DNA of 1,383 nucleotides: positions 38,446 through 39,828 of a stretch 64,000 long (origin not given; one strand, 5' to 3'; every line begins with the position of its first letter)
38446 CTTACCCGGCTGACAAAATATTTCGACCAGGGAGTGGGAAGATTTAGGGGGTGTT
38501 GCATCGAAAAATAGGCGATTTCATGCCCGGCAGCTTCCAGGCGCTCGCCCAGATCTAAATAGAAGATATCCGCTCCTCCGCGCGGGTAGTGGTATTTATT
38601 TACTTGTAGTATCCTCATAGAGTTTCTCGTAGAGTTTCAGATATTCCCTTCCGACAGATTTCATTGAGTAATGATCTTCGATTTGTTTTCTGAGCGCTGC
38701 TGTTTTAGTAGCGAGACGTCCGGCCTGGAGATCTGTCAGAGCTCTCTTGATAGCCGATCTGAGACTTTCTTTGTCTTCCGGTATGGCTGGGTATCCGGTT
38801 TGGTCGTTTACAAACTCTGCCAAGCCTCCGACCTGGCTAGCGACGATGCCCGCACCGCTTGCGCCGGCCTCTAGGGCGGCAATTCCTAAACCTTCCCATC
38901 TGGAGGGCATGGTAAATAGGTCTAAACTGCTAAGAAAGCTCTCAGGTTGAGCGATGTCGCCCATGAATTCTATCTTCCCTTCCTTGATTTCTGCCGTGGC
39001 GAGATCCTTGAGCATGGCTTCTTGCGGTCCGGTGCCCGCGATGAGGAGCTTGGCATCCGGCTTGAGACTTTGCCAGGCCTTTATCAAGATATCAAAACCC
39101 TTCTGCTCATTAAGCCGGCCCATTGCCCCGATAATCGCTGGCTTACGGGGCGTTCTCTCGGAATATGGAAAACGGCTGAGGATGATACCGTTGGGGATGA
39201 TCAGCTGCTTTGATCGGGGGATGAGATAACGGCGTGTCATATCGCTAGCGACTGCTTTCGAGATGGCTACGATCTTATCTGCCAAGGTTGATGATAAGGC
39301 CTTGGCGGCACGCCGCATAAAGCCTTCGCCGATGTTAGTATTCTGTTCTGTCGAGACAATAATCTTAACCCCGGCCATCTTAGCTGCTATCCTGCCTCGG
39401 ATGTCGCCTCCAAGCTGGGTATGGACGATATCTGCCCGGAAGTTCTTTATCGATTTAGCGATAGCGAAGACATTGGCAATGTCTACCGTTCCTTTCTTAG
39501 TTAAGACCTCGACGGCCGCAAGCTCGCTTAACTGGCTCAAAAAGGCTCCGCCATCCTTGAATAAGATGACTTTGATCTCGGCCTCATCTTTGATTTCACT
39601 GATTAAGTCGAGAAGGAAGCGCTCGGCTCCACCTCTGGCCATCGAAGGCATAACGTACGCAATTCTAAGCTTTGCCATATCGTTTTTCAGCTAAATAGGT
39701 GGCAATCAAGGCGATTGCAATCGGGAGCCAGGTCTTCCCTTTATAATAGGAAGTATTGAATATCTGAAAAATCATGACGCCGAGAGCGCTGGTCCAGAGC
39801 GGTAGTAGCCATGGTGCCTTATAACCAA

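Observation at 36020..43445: A GT4-GT4-Wzy_C-GHL operon bracketed by two divergent paralogous surface proteins: candidate protein O-glycosylation or surface-layer module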

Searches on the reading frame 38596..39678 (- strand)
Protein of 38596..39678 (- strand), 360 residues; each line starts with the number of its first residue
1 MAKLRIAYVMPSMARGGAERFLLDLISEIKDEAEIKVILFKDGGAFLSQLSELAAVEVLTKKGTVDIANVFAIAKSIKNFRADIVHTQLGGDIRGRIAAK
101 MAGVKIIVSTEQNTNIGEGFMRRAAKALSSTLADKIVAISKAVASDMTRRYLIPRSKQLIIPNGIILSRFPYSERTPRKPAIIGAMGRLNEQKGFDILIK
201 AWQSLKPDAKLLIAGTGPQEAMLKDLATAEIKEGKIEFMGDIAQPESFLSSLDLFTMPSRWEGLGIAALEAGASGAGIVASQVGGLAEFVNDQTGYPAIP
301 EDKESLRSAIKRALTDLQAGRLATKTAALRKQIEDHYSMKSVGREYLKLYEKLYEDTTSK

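Call 3: search_protein_families(library=pfam, proteins=[window:38596-39678:-], max_evalue=0.01)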
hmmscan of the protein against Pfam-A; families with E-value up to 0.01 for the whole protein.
window:38596-39678:- (360 aa): 5 families
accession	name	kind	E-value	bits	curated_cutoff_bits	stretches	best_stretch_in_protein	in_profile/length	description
PF00534.26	Glycos_transf_1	-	3.3e-31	108.6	26.4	1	175-316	10-158/172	Glycosyl transferases group 1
PF13692.12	Glyco_trans_1_4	-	2.4e-29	102.9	27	1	182-316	3-142/142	Glycosyl transferases group 1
PF13439.12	Glyco_transf_4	-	6.9e-16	59.2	28.5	1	16-169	2-170/170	Glycosyltransferase Family 4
PF20706.3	GT4-conflict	-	5.8e-13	49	26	1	133-339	147-378/385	Family 4 Glycosyltransferase in conflict systems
PF13579.12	Glyco_trans_4_4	-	2.8e-07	31.5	29.7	1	16-164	1-158/158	Glycosyl transferase 4-like domain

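Call 25: search_protein_families(library=ncbifam, proteins=[window:38596-39678:-], max_evalue=0.01)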
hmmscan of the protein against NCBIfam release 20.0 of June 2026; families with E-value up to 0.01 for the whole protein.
window:38596-39678:- (360 aa): 41 families (the best 25 are shown)
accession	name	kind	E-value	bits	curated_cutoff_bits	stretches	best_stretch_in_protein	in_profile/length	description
TIGR03088.1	stp2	hypoth_equivalog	4.1e-37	128.1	409.05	1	5-353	3-373/374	TIGR03088 family PEP-CTERM/XrtA system glycosyltransferase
TIGR03999.1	thiol_BshA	equivalog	1.9e-21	76.5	273.7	1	129-354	141-374/375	N-acetyl-alpha-D-glucosaminyl L-malate synthase BshA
TIGR02149.1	glgA_Coryne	subfamily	1.3e-20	73.9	302.4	1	128-353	140-390/391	glycogen synthase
TIGR02095.1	glgA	subfamily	1.3e-20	73.5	328.45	1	179-353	293-477/477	glycogen/starch synthase, ADP-glucose type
NF050063.1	ProtGlycPglJ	equivalog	2.6e-18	66.4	500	1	118-336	130-352/363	N-acetylgalactosamine-N,N'-diacetylbacillosaminyl-diphospho-undecaprenol 4-alpha-N-acetylgalactosaminyltransferase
NF047684.1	TeichurnBiosyTuaC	equivalog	5.3e-18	65.1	550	1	106-353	136-389/391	teichuronic acid biosynthesis protein TuaC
NF046085.1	XrtY_assoc_Gly1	equivalog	1.2e-17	63.9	400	1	152-354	178-385/387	XrtY-associated glycosyltransferase XYAG1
NF041876.1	EPS_EpsE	equivalog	1.7e-17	63.7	400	1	163-340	193-383/389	exopolysaccharide biosynthesis GT4 family glycosyltransferase EpsE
NF038295.1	EPS_HpsP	equivalog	5.8e-17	61.8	550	1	146-353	167-387/388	hormogonium polysaccharide biosynthesis glycosyltransferase HpsP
TIGR04063.1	stp3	hypoth_equivalog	1.4e-16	60.4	442.05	1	130-353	155-395/397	TIGR04063 family PEP-CTERM/XrtA system glycosyltransferase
TIGR04047.1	MSMEG_0565_glyc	hypoth_equivalog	1.6e-16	60.3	259.85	1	129-351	135-372/373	MSMEG_0565 family glycosyltransferase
TIGR04157.1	glyco_rSAM_CFB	subfamily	4.9e-15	55.4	400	1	128-350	165-406/406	TIGR04157 family glycosyltransferase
NF053787.1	GlcN_PG_synth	equivalog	4.4e-14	52.1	480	1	186-354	203-360/361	N-acetylglucosaminyl phosphatidylglycerol synthase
NF001901.0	PRK00654.1-5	equivalog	8e-14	51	649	1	182-358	318-496/502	glycogen synthase GlgA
NF050056.1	ProtGlycPglH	equivalog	1.3e-13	50.8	600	1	5-353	2-353/354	GalNAc-alpha-(1->4)-GalNAc-alpha-(1->3)-diNAcBac-PP-undecaprenol alpha-1,4-N-acetyl-D-galactosaminyltransferase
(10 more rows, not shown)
